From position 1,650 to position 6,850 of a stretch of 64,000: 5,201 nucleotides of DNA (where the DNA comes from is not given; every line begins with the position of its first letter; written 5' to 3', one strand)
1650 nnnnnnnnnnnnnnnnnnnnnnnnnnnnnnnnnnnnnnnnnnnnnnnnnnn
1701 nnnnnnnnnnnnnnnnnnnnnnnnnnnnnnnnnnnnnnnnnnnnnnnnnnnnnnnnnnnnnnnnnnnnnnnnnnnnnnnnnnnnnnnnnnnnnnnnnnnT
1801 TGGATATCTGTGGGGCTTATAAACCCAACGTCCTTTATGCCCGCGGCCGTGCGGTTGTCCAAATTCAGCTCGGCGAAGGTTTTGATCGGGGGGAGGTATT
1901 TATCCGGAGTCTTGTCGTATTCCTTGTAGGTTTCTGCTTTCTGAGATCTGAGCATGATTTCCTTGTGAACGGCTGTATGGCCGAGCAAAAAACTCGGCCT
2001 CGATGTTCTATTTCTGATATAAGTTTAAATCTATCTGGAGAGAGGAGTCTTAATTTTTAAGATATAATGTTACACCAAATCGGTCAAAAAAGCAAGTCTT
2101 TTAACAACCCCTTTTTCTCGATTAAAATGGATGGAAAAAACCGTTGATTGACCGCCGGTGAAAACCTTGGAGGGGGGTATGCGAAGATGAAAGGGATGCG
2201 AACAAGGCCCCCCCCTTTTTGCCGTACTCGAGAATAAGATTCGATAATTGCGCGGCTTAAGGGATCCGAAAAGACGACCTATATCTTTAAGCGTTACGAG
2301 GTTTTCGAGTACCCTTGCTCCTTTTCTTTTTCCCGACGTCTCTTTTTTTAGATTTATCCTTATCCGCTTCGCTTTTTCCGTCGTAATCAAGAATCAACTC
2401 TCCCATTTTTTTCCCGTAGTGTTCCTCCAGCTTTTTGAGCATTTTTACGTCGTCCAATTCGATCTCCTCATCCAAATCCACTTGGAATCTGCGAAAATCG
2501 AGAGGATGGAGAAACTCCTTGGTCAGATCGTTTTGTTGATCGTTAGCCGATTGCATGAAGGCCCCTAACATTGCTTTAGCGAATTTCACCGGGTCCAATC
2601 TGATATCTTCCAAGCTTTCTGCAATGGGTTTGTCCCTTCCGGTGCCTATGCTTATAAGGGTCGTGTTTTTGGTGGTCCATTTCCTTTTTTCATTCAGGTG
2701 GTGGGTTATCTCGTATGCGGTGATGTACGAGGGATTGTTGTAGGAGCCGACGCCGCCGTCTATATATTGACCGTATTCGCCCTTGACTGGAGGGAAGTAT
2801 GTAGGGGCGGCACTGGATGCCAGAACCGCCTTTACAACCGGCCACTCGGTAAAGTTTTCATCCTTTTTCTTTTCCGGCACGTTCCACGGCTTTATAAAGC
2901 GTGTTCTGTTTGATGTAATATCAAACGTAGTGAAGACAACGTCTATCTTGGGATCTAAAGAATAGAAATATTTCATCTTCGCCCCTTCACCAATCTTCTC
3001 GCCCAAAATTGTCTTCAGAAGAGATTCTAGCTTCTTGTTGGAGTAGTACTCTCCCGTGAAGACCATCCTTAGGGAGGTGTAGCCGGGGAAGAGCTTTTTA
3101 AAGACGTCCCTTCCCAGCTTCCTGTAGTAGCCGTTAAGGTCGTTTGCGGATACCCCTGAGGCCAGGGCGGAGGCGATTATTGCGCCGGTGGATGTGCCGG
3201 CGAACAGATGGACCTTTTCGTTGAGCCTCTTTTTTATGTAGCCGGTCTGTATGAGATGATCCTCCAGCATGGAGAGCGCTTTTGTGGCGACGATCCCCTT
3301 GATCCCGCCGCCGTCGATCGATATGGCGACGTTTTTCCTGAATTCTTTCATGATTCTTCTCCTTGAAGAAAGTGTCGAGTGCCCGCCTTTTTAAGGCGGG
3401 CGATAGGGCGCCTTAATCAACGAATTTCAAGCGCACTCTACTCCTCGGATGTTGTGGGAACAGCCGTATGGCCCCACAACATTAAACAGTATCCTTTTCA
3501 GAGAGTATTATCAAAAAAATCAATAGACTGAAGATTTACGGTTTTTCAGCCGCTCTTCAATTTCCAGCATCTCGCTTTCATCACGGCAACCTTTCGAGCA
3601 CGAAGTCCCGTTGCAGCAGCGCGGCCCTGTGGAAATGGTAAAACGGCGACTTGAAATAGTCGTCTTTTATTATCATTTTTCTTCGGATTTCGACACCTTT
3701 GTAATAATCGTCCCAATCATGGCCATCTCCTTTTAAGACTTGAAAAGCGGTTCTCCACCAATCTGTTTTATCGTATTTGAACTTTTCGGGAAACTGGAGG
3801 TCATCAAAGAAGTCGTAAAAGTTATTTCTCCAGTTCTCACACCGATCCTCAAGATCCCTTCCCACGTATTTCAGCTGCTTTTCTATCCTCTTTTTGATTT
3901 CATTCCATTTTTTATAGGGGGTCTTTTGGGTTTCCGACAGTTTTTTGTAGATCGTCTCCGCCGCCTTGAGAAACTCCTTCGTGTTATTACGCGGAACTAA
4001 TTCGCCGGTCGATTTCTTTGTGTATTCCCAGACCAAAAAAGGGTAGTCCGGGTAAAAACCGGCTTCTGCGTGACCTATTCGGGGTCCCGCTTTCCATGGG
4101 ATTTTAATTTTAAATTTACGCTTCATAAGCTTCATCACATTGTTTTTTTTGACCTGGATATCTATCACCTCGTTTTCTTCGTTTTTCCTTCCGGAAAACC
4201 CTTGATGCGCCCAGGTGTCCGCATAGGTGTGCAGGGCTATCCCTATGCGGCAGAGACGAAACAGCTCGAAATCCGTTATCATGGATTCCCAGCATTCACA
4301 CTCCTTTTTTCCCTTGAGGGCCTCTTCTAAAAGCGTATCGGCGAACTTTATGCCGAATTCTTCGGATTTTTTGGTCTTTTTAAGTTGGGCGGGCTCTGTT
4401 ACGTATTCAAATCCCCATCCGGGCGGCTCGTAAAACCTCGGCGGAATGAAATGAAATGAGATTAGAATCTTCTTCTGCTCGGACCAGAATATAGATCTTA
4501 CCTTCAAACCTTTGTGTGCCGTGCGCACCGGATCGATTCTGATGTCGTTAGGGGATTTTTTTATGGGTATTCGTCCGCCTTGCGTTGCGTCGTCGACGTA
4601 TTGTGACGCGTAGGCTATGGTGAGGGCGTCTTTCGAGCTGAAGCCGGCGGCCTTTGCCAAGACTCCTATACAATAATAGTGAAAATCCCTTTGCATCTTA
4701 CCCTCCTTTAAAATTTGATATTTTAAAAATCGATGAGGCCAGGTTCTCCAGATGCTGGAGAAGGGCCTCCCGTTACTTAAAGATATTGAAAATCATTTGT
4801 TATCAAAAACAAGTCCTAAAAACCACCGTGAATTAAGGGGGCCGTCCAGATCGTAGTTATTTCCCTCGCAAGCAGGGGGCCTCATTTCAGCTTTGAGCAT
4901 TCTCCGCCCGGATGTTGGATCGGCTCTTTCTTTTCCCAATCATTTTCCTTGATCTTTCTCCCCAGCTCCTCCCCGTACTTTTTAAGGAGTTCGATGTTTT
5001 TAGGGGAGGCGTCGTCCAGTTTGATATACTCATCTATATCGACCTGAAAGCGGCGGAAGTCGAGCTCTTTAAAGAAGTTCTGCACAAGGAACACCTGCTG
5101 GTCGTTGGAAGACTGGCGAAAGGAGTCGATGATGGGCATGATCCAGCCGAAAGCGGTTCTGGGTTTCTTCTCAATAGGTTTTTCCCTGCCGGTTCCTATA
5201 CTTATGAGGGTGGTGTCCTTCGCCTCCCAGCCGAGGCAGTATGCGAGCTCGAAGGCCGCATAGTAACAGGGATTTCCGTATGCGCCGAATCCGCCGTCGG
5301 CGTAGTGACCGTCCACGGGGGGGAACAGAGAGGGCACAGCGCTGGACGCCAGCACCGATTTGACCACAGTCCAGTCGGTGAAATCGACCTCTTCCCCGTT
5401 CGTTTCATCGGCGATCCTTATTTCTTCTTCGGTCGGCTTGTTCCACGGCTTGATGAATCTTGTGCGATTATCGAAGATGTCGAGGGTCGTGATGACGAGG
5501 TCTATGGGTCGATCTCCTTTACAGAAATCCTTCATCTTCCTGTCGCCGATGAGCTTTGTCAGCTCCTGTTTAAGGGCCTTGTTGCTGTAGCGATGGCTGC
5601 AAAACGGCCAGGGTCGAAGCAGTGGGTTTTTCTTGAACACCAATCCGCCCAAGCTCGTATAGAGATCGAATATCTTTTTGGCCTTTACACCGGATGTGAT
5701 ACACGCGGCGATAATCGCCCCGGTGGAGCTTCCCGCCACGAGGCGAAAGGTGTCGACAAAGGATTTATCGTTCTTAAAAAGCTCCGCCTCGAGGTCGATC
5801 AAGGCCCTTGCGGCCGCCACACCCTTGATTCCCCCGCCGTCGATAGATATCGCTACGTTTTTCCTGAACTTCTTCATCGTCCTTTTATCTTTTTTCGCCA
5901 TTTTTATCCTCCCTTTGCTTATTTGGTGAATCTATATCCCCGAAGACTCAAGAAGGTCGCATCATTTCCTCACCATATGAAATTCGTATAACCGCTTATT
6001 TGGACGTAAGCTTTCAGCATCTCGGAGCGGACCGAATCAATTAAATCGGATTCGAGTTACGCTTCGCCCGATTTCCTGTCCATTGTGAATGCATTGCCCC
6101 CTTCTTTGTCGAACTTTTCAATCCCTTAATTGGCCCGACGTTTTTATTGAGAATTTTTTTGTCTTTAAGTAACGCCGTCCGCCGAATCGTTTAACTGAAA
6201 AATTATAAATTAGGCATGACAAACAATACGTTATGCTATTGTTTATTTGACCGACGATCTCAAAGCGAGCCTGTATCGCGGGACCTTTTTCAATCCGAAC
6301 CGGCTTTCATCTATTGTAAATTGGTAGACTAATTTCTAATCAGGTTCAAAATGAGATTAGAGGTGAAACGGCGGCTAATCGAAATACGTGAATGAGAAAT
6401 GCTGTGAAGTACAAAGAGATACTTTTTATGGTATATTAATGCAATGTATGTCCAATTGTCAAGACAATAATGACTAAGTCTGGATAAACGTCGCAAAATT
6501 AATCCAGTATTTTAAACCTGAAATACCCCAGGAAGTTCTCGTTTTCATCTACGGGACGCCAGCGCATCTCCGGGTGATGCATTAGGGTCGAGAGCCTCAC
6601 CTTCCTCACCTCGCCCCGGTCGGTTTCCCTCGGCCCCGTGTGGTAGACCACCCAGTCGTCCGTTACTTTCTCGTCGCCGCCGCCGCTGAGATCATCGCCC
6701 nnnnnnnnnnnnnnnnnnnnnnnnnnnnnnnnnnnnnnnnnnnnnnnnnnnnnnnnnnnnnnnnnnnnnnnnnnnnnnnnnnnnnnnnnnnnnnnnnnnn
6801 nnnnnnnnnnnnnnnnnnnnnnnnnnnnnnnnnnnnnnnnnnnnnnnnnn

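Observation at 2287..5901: Two paralogous patatin-like phospholipases flanking an uncharacterised His-motif protein: candidate lipid-targeting accessory module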

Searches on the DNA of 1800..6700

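Call 42: search_rna_families(source=window, start=1800, end=6700, threshold=evalue, max_evalue=1)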
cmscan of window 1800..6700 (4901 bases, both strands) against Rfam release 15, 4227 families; matches with E-value up to 1: 1.
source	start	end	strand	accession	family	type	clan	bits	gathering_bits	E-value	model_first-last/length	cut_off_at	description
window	3611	3678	+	RF02058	STnc400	Gene;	-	21.5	80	0.96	1-125/125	no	Gammaproteobacterial sRNA STnc400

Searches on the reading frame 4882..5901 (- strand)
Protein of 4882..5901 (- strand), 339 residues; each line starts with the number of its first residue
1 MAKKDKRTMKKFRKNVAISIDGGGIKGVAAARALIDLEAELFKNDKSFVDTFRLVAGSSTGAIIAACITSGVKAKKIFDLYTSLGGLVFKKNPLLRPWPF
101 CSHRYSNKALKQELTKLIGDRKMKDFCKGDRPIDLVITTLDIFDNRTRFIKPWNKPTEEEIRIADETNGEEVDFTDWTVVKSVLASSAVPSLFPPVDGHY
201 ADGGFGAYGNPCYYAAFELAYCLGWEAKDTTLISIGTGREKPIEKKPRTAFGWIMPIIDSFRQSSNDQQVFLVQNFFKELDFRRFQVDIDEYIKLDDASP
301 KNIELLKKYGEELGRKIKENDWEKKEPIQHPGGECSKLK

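Call 3: search_protein_families(library=pfam, proteins=[window:4882-5901:-], max_evalue=0.1)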
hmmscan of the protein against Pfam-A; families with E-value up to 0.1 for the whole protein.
window:4882-5901:- (339 aa): 1 family
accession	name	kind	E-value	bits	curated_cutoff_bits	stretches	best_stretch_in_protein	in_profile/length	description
PF01734.28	Patatin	-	1.4e-20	74.8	27.7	1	18-211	1-186/191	Patatin-like phospholipase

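Call 4: search_protein_families(library=padloc, proteins=[window:4882-5901:-], max_evalue=0.1)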
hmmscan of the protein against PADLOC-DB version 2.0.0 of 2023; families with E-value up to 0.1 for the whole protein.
window:4882-5901:- (339 aa): 4 families
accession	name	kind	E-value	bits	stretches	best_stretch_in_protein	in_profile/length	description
PDLC00758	Effector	-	4e-46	155.9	1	18-319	9-311/331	Phospholipase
PDLC00757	Effector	-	3.4e-39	133.1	1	14-320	9-307/331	Phospholipase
PDLC00755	Effector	-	2e-15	54.7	2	16-88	12-81/311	Phospholipase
PDLC00756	Effector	-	5.2e-08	30.5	1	69-241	4-163/280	Phospholipase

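Call 6: search_protein_families(library=ncbifam, proteins=[window:4882-5901:-], max_evalue=0.1)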
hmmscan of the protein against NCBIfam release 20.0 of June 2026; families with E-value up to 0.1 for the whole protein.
window:4882-5901:- (339 aa): 2 families
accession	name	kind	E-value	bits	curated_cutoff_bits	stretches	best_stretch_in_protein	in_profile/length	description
NF041079.1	CBASS_lipase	equivalog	2.4e-31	109.1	200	1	18-320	4-298/317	CBASS cGAMP-activated phospholipase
NF053870.1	DS2_1_antiphage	equivalog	3.7e-15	56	400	2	18-91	3-73/299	anti-phage phospholipase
